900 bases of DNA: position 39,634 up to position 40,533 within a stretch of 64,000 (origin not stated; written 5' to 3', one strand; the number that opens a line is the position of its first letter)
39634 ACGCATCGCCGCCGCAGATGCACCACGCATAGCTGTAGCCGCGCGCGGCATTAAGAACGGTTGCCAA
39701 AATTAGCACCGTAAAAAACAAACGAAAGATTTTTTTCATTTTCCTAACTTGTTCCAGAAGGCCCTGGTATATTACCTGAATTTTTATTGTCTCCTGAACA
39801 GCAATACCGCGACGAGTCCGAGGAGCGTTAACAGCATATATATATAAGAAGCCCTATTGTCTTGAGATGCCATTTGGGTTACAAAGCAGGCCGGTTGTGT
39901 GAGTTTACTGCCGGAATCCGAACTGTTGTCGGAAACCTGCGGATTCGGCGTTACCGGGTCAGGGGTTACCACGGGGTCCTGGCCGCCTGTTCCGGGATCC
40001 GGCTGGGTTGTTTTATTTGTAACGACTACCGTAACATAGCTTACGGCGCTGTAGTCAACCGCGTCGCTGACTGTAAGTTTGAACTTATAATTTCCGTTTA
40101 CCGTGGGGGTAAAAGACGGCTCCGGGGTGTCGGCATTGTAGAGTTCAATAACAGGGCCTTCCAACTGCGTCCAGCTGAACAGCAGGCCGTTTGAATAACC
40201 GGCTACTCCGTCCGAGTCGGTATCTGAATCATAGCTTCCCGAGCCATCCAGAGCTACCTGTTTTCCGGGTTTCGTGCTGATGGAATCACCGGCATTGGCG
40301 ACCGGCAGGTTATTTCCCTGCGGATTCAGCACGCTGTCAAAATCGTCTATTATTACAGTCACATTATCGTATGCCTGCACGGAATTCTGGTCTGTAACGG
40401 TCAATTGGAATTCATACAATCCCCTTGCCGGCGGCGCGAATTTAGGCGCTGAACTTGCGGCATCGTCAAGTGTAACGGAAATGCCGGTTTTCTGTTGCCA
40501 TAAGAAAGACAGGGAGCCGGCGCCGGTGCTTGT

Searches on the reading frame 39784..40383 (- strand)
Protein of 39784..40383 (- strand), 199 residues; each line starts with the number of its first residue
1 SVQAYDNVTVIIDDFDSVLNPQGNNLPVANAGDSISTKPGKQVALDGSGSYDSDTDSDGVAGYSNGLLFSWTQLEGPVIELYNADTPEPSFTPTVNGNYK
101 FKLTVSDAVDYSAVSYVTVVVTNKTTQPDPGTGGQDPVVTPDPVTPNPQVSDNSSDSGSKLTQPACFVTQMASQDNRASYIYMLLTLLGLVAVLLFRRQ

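Call 49: search_protein_families(library=ncbifam, proteins=[window:39784-40383:-], max_evalue=0.01)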
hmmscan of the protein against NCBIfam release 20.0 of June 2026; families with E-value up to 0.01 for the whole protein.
window:39784-40383:- (199 aa): 2 families
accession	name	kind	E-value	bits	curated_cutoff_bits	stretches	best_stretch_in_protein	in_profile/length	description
NF038112.1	myxo_dep_M36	subfamily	2.7e-17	61.3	1500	1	22-156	1185-1317/1604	myxosortase-dependent M36 family metallopeptidase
NF038111.1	rhom_dep_M36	equivalog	1e-05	23.2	1700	1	65-127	1216-1281/1315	rhombosortase-dependent M36 family metallopeptidase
